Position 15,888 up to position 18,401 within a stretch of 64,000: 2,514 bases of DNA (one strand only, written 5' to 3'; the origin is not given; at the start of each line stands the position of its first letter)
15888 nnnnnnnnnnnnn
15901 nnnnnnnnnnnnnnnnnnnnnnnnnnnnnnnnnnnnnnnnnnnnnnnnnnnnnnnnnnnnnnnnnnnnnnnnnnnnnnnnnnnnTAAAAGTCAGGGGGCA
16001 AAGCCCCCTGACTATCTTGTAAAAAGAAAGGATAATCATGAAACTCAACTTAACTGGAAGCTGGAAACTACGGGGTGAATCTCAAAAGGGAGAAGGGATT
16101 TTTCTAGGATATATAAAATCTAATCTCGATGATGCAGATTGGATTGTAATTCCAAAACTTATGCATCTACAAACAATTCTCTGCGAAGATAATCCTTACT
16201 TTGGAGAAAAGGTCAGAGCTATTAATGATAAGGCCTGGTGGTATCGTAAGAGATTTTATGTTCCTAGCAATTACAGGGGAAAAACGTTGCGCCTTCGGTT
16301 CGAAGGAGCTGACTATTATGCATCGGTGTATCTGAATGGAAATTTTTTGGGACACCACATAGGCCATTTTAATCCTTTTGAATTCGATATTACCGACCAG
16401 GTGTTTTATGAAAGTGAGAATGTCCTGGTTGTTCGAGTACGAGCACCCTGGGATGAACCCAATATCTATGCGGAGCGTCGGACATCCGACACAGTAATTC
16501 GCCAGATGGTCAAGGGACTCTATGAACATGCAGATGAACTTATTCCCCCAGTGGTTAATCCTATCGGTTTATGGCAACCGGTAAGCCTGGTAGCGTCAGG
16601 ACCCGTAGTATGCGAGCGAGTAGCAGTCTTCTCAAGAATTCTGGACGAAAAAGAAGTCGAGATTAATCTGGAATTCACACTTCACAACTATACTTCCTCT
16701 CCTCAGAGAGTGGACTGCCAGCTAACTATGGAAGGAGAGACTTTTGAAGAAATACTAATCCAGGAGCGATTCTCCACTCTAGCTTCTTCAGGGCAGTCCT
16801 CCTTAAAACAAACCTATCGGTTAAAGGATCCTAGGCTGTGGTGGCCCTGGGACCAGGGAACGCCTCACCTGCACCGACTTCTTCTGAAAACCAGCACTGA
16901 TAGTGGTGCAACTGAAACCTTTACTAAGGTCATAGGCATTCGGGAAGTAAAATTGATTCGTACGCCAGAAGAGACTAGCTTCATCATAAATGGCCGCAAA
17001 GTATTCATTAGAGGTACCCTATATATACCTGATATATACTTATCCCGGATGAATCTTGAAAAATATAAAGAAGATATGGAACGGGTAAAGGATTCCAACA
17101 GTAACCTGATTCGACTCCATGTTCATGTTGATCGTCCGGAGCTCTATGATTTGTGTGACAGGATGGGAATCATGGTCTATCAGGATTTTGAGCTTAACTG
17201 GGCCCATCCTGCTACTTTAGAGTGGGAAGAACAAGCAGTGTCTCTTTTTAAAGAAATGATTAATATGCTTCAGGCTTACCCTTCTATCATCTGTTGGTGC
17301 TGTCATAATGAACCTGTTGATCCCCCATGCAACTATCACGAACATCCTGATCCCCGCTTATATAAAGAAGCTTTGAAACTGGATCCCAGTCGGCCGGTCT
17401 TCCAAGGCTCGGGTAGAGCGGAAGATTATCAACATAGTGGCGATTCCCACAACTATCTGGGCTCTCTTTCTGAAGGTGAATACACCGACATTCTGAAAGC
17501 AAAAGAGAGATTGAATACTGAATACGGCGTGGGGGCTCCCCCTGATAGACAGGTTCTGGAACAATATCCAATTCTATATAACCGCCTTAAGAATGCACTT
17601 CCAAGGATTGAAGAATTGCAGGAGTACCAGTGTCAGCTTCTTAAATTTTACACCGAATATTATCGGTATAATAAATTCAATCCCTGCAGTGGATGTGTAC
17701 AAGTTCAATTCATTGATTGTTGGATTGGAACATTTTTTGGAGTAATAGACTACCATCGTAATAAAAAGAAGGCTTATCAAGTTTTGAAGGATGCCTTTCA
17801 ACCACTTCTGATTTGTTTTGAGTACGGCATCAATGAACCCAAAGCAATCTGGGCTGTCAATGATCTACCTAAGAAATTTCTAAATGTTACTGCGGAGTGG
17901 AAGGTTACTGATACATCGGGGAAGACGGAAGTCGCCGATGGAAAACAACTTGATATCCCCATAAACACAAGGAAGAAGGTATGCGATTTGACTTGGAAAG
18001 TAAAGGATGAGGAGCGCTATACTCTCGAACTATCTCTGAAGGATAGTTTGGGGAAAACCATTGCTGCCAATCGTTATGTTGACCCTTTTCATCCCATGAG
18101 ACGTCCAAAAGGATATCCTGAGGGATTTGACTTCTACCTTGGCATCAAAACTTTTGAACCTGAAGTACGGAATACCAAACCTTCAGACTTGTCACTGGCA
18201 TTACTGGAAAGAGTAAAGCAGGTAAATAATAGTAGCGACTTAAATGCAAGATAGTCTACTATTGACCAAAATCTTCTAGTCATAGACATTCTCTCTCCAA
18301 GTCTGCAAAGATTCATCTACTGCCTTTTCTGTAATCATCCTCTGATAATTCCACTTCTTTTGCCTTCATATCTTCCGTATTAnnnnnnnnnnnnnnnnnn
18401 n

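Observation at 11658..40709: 29-kb glycoside/polyol catabolic super-locus with an inositol-like toolkit but no IolC/IolD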

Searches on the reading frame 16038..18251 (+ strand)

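Call 3: search_protein_families(library=pfam, proteins=[window:16038-18251:+])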
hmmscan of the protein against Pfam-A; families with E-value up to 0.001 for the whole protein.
window:16038-18251:+ (738 aa): 6 families
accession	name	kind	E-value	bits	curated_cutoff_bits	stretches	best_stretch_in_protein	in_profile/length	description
PF02837.24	Glyco_hydro_2_N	-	1.9e-16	60.9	28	1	5-146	4-143/169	Glycosyl hydrolases family 2, sugar binding domain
PF22666.2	Glyco_hydro_2_N2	-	2.8e-15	57.2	27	1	52-147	32-130/167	Glycosyl hydrolase 2 galactose-binding domain-like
PF02836.23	Glyco_hydro_2_C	-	2.7e-11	43.6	21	1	313-469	6-164/302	Glycosyl hydrolases family 2, TIM barrel domain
PF00703.27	Glyco_hydro_2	-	6.2e-11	43.5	23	1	201-302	12-109/109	Glycosyl hydrolases family 2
PF17786.7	Mannosidase_ig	-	6.2e-07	30.3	23.4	1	604-680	5-84/91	Mannosidase Ig/CBM-like domain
PF13364.12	BetaGal_ABD2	-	1.3e-05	26.4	23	1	66-135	36-107/112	Beta-galactosidase second all-beta domain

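Call 6: search_protein_families(library=ncbifam, proteins=[window:16038-18251:+], max_evalue=0.00001)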
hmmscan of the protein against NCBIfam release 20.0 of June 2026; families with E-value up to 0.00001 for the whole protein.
window:16038-18251:+ (738 aa): 11 families
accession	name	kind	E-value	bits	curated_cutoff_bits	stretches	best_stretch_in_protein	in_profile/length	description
NF041462.1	GalA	equivalog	4.9e-40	137.4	900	2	177-460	165-439/763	beta-galactosidase GalA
NF041463.1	GalB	equivalog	2.2e-34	118.4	900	2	177-455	217-509/869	beta-galactosidase GalB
NF050095.1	BetGlucuronLacZ4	equivalog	3.1e-28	98.3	950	1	69-460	64-441/666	beta-glucuronidase LacZ4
NF052611.1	beta_gal_Bga2A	equivalog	3.2e-26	91.6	999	2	177-427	200-459/1007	beta-galactosidase, LacZ type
NF007538.0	PRK10150.1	equivalog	4.1e-26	91.4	544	1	4-454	14-448/607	beta-glucuronidase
NF007666.0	PRK10340.1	equivalog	9.6e-26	89.9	1284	2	177-434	196-457/1030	beta-galactosidase subunit alpha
NF049877.1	GlucurArabfur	equivalog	5.9e-24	83.8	1800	1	67-429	424-773/1400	beta-d-glucuronidase/beta-L-arabinofuranosidase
NF049890.1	Bet1-4galacdseBT4151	equivalog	3.5e-20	71.6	1500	1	66-429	108-453/952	exo-beta-1,4-galactosidase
NF041100.1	betagal_LacZ_Ttogales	equivalog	2.4e-19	68.6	2000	2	206-428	225-445/1090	beta-galactosidase LacZ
NF049891.1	Bet1-4galacdseBT4156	equivalog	2.9e-18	65.2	1700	1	61-425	73-407/946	exo-beta-1,4-galactosidase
NF007074.0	PRK09525.1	subfamily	3.1e-17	61.7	1221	1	206-461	238-492/1027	beta-galactosidase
